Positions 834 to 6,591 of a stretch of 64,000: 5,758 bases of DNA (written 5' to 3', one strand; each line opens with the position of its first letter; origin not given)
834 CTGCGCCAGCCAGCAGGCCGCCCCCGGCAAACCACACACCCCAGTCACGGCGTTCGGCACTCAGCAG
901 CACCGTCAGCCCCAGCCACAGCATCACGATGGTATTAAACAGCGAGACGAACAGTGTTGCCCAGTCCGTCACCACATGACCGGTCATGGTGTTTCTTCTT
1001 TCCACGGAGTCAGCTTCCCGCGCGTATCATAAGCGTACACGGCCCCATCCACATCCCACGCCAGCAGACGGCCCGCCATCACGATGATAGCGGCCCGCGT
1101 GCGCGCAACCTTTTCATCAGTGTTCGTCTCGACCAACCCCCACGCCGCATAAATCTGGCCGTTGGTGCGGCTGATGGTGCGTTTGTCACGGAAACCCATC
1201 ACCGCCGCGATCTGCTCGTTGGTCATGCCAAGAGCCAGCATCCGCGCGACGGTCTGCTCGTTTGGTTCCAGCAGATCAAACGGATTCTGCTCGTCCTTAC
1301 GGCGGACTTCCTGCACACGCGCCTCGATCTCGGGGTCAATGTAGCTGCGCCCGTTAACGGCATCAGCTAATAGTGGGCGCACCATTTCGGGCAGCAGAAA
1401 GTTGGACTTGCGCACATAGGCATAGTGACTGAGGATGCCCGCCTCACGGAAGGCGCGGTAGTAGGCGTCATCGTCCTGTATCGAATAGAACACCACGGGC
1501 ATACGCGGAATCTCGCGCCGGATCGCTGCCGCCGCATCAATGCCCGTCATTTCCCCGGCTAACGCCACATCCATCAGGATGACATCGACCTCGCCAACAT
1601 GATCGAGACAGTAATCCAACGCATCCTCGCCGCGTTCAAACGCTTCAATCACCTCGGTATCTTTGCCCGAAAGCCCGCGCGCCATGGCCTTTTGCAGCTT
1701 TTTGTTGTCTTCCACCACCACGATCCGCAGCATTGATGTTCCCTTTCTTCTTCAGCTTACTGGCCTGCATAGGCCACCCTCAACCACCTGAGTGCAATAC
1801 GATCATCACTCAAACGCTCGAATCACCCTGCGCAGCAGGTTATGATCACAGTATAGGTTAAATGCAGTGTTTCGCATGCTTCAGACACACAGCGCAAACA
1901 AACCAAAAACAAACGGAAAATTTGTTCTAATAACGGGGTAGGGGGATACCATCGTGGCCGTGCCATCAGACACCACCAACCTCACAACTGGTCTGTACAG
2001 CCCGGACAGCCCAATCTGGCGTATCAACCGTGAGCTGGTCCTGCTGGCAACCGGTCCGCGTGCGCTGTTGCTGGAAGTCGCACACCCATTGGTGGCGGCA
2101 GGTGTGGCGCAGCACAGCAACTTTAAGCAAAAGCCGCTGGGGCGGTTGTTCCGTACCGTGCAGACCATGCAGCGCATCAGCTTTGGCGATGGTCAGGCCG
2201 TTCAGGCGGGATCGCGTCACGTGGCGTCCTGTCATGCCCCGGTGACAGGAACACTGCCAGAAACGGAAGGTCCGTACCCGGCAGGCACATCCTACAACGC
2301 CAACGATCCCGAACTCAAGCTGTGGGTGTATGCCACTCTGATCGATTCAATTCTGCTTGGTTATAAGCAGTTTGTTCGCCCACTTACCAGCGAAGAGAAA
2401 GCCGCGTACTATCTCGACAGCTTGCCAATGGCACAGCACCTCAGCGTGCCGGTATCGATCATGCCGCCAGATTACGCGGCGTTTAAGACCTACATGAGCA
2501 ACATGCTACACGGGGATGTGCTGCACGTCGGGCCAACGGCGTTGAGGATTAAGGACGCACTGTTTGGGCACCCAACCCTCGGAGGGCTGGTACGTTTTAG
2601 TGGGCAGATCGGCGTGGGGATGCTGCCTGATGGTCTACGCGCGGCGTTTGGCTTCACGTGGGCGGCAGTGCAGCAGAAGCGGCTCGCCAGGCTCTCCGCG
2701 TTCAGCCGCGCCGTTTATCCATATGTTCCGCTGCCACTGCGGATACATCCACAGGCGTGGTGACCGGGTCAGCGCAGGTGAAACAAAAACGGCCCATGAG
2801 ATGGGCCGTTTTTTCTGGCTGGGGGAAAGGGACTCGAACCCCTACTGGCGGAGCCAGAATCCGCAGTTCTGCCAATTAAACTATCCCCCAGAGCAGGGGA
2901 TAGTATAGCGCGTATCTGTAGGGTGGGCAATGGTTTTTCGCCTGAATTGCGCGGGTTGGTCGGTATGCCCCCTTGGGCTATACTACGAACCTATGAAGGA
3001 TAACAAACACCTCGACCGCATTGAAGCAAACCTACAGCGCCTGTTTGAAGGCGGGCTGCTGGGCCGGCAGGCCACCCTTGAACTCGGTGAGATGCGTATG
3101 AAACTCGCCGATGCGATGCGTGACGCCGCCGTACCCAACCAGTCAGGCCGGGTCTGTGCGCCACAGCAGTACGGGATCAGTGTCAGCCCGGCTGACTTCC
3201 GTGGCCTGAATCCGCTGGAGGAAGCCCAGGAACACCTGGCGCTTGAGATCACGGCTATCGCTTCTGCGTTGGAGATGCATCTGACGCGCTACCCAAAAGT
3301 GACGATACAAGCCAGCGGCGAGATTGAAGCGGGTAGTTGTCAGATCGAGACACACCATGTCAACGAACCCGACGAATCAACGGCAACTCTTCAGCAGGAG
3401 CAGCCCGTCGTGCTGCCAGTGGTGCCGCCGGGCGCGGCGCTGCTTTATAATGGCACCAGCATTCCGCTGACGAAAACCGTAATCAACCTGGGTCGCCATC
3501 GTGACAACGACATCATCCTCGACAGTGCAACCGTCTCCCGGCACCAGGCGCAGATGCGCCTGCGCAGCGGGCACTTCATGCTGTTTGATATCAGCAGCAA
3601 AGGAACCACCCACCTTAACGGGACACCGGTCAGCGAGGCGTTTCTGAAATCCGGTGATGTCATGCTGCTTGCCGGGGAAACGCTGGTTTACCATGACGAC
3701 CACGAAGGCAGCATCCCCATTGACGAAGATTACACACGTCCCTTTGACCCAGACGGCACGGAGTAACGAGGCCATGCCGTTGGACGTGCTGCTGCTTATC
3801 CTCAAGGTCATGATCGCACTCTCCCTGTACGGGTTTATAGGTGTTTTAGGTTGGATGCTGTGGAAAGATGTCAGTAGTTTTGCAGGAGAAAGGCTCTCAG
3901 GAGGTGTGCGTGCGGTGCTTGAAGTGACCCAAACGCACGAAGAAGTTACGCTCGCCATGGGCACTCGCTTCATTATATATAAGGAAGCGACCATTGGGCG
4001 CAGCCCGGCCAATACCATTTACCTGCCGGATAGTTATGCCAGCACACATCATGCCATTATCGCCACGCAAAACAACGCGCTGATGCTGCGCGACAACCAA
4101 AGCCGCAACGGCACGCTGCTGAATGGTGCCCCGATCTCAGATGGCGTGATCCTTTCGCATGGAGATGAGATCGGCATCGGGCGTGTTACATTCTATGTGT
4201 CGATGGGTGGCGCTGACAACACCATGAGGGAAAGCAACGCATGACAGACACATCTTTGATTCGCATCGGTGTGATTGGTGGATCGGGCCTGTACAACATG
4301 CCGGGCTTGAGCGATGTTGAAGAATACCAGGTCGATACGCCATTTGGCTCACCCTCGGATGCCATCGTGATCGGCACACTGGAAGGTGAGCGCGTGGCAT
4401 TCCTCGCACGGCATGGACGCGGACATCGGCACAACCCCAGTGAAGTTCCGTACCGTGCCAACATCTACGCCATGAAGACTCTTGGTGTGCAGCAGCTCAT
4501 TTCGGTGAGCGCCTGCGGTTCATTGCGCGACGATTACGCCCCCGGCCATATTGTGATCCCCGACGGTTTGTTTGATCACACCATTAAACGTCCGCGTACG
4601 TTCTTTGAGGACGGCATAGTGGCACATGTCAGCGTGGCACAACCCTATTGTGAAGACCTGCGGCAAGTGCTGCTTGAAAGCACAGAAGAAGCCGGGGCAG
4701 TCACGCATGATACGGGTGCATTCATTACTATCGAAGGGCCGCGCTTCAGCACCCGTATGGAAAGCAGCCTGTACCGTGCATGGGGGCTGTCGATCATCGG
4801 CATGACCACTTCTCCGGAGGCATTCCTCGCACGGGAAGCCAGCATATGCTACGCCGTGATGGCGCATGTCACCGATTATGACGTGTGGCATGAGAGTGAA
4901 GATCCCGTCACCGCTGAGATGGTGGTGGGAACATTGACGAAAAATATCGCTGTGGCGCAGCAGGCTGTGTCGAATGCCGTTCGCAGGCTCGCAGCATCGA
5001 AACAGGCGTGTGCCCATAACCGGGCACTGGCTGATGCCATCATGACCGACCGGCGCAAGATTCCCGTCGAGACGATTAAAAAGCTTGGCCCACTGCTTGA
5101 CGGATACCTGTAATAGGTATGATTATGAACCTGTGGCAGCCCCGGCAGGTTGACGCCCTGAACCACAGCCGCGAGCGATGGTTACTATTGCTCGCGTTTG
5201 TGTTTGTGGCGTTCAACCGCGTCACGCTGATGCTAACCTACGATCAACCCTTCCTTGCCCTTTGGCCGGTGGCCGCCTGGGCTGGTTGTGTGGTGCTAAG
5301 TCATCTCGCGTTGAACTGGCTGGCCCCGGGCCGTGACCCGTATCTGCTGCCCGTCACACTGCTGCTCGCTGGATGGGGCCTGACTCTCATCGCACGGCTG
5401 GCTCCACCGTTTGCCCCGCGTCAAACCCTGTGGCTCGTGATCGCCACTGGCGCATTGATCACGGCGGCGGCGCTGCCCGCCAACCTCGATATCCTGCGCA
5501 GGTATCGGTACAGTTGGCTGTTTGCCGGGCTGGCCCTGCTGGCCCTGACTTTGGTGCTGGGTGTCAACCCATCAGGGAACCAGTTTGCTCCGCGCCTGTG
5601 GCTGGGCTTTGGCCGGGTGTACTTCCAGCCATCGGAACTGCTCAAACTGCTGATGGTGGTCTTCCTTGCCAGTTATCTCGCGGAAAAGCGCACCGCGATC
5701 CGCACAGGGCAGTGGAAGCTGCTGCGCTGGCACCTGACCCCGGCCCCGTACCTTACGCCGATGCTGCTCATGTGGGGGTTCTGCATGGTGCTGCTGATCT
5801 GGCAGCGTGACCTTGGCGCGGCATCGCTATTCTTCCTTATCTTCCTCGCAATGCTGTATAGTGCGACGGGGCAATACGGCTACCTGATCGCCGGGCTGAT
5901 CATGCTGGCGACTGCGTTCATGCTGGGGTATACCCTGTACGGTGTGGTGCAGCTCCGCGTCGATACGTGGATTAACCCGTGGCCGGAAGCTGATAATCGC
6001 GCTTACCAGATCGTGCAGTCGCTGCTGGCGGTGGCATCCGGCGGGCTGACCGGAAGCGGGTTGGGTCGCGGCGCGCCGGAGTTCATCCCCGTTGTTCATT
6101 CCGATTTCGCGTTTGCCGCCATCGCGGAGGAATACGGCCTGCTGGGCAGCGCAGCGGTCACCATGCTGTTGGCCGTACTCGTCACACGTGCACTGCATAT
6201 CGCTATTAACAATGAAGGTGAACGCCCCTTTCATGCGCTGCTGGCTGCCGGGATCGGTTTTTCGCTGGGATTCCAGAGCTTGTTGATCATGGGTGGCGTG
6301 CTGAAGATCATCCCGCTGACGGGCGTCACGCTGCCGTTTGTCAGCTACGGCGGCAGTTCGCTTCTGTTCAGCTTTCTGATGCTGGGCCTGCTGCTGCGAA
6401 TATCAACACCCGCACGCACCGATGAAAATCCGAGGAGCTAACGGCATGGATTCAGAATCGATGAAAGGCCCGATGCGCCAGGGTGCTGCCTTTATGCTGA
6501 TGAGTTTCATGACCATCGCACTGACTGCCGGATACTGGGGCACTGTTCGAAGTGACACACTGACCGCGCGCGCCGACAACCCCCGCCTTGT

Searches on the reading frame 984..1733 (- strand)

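Call 18: search_protein_families(library=pfam, proteins=[window:984-1733:-], max_evalue=0.001)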
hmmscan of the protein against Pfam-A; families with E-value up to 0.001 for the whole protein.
window:984-1733:- (249 aa): 1 family
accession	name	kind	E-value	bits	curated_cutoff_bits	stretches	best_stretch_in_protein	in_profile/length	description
PF00072.30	Response_reg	-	8.2e-15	55.4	30.2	1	4-100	1-93/111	Response regulator receiver domain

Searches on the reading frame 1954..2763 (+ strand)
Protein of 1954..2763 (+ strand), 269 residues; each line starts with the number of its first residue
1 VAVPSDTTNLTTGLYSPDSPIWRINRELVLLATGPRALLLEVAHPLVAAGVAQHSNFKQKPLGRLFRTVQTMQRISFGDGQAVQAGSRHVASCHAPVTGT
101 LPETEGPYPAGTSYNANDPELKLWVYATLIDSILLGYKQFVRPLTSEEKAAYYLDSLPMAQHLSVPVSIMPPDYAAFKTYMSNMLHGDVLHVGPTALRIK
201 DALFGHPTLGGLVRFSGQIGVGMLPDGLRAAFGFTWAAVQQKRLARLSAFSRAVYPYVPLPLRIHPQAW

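Call 18: search_protein_families(library=pfam, proteins=[window:1954-2763:+], max_evalue=0.001)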
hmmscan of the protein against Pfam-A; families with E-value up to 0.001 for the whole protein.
window:1954-2763:+ (269 aa): 1 family
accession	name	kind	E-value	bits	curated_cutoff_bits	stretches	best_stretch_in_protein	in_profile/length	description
PF09995.15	MPAB_Lcp_cat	-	1.8e-50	172.6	23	1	24-253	3-231/231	ER-bound oxygenase mpaB/B'/Rubber oxygenase, catalytic domain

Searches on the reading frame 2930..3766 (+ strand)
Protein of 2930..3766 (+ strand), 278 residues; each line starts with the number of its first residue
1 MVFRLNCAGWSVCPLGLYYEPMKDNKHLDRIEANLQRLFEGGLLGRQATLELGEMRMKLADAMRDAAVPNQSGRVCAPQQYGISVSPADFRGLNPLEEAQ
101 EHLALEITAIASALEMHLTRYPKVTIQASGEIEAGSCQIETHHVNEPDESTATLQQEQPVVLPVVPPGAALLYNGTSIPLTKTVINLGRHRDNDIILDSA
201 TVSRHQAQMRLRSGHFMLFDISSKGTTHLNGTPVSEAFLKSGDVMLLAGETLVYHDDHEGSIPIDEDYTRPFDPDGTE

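Call 3: search_protein_families(library=pfam, proteins=[window:2930-3766:+], max_evalue=0.01)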
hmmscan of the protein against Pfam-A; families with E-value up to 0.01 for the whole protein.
window:2930-3766:+ (278 aa): 3 families
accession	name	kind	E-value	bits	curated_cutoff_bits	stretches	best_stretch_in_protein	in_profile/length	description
PF00498.31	FHA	-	1.9e-12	47.9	20.7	1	186-246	2-65/67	FHA domain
PF12401.13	FhaA_N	-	8.8e-11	42.7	25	1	28-139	1-114/115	FhaA, N-terminal domain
PF16697.10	Yop-YscD_cpl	-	2.7e-09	37.6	33.2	1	174-245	8-81/94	Inner membrane component of T3SS, cytoplasmic domain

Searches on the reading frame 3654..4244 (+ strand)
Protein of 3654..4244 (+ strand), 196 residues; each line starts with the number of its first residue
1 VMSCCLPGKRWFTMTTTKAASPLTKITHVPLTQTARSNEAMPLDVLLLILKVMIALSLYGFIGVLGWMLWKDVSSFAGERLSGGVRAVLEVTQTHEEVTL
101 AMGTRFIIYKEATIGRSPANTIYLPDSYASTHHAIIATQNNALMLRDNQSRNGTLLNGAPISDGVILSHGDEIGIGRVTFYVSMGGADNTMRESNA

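Call 3: search_protein_families(library=pfam, proteins=[window:3654-4244:+], max_evalue=0.01)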
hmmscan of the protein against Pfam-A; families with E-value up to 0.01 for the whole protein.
window:3654-4244:+ (196 aa): 2 families
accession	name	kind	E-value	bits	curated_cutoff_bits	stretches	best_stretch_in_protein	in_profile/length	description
PF00498.31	FHA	-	2.6e-17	63.4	20.7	1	113-176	2-67/67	FHA domain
PF16697.10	Yop-YscD_cpl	-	1.1e-09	38.9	33.2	1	110-182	17-90/94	Inner membrane component of T3SS, cytoplasmic domain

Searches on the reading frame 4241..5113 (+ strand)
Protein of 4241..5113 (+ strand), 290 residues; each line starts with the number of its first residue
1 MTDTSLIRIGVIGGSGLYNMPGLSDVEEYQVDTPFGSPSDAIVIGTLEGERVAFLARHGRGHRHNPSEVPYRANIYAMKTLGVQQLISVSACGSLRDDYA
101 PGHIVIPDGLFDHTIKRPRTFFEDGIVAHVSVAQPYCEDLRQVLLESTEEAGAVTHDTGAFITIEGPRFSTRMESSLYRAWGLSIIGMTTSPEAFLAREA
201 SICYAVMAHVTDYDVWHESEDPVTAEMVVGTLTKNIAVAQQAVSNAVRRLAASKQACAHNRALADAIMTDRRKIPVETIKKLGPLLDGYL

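Call 3: search_protein_families(library=pfam, proteins=[window:4241-5113:+], max_evalue=0.01)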
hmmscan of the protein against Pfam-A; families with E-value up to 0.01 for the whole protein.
window:4241-5113:+ (290 aa): 1 family
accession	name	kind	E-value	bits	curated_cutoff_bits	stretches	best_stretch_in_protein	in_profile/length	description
PF01048.26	PNP_UDP_1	-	4.9e-48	164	25.1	1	8-247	1-232/233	Phosphorylase superfamily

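Call 51: search_protein_families(library=ncbifam, proteins=[window:4241-5113:+], max_evalue=0.001)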
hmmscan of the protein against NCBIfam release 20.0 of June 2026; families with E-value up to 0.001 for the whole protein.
window:4241-5113:+ (290 aa): 11 families
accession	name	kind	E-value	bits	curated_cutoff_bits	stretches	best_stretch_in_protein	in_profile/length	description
NF005657.0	PRK07432.1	equivalog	3.4e-111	371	453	1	7-290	4-290/291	S-methyl-5'-thioadenosine phosphorylase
NF006492.0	PRK08931.1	equivalog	9.7e-102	340.3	437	1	8-283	5-282/291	S-methyl-5'-thioadenosine phosphorylase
NF006334.0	PRK08564.1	equivalog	1.4e-97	326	382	1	6-266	7-265/267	S-methyl-5'-thioadenosine phosphorylase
TIGR01694.1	MTAP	equivalog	1.1e-93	313.1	274.85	1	9-248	2-239/240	S-methyl-5'-thioadenosine phosphorylase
NF005876.0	PRK07823.1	equivalog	1.1e-84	283.8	306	1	7-265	6-259/267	S-methyl-5'-thioadenosine phosphorylase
NF006599.0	PRK09136.1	equivalog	1.4e-62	211.1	223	1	9-246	4-243/247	S-methyl-5'-thioinosine phosphorylase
NF006054.0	PRK08202.1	equivalog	2.1e-24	86.5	218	1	39-245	64-269/274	purine-nucleoside phosphorylase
TIGR01697.1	PNPH-PUNA-XAPA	subfamily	1.5e-21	76.9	197.1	1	39-241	40-240/247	inosine/guanosine/xanthosine phosphorylase family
TIGR01700.1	PNPH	equivalog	5.4e-17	62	293.35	1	39-245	40-246/249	purine nucleoside phosphorylase I, inosine and guanosine-specific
TIGR01698.1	PUNP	equivalog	4.3e-16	59.1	302.6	1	43-227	44-225/245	purine-nucleoside phosphorylase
TIGR01699.1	XAPA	equivalog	1.8e-11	44.1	370.9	1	26-211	28-212/248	xanthosine phosphorylase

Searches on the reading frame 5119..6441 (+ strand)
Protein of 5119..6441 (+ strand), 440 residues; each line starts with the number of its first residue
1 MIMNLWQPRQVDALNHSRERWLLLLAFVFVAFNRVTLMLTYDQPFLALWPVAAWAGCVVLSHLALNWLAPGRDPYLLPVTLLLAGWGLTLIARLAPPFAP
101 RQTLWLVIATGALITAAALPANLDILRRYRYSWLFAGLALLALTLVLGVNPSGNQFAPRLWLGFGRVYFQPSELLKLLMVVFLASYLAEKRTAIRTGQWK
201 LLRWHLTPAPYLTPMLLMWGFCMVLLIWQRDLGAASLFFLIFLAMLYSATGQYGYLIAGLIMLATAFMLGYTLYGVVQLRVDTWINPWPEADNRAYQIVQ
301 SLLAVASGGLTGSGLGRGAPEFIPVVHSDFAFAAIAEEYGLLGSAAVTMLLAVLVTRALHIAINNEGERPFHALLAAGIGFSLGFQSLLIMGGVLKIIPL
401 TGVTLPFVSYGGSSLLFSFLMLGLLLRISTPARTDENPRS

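Call 3: search_protein_families(library=pfam, proteins=[window:5119-6441:+], max_evalue=0.01)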
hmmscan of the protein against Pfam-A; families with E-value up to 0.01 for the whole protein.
window:5119-6441:+ (440 aa): 1 family
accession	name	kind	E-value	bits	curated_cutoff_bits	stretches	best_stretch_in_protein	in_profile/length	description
PF01098.24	FTSW_RODA_SPOVE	-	3.4e-70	237.2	26.4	1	98-431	37-353/356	Cell cycle protein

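Call 25: search_solved_structures(query=window:5119-6438:+, max_evalue=0.00001, show_alignments=2)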
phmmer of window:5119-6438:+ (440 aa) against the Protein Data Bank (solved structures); distinct sequences matched with E-value up to 0.00001: 7.
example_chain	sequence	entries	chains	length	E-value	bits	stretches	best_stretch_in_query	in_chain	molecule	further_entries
25hr_A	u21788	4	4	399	1.4e-34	123.3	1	98-434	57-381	Probable peptidoglycan glycosyltransferase FtsW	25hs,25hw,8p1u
8bh1_A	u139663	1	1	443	2.2e-34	122.6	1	98-434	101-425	Probable peptidoglycan glycosyltransferase FtsW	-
6bar_A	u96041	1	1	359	1.1e-24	90.6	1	98-428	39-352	Rod shape determining protein RodA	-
6pl5_A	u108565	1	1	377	1.2e-24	90.5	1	98-428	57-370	Peptidoglycan glycosyltransferase RodA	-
6bas_A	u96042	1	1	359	2.3e-23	86.3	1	98-428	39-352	Peptidoglycan glycosyltransferase RodA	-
6pl6_A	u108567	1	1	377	2.5e-23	86.2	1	98-428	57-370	Peptidoglycan glycosyltransferase RodA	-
8tj3_B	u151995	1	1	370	4e-21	78.9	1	137-431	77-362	Peptidoglycan glycosyltransferase MrdB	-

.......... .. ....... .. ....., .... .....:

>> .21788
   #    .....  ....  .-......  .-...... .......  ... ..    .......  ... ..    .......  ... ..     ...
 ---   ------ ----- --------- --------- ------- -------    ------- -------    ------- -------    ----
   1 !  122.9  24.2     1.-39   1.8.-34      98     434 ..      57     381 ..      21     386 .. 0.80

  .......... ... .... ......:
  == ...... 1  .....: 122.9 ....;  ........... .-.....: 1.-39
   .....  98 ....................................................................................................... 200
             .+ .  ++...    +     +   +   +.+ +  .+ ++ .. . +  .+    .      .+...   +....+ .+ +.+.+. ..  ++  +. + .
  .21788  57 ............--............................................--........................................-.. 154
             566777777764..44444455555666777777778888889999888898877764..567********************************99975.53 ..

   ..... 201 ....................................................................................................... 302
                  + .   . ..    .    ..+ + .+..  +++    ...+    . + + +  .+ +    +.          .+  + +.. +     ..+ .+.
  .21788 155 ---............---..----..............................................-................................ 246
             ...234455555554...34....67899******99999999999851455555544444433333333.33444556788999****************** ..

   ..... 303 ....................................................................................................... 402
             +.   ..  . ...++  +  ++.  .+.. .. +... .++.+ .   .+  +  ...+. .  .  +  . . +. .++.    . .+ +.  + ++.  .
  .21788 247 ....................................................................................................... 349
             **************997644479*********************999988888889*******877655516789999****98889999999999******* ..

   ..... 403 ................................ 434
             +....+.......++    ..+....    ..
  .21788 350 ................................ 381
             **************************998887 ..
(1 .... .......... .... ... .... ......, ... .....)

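Call 51: search_protein_families(library=ncbifam, proteins=[window:5119-6441:+], max_evalue=0.001)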
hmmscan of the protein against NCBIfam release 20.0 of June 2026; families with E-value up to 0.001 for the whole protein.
window:5119-6441:+ (440 aa): 6 families
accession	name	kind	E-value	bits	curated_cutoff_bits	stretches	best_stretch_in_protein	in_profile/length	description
TIGR02614.1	ftsW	equivalog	2.6e-74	250.5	337.5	1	98-430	37-355/357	putative lipid II flippase FtsW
TIGR02210.1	rodA_shape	equivalog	6.4e-58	196.6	336.7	1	76-430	4-354/357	rod shape-determining protein RodA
TIGR02615.1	spoVE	exception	2e-57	195.3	448.8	1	98-429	37-353/354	stage V sporulation protein E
NF008042.0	PRK10774.1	equivalog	6.8e-44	150.5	493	1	98-434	72-394/405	cell division protein FtsW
NF037961.1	RodA_shape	subfamily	6.8e-29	101.4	150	2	294-428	272-407/415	rod shape-determining protein RodA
NF008060.0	PRK10794.1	equivalog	3.2e-25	88.9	590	1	143-430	88-361/370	peptidoglycan glycosyltransferase MrdB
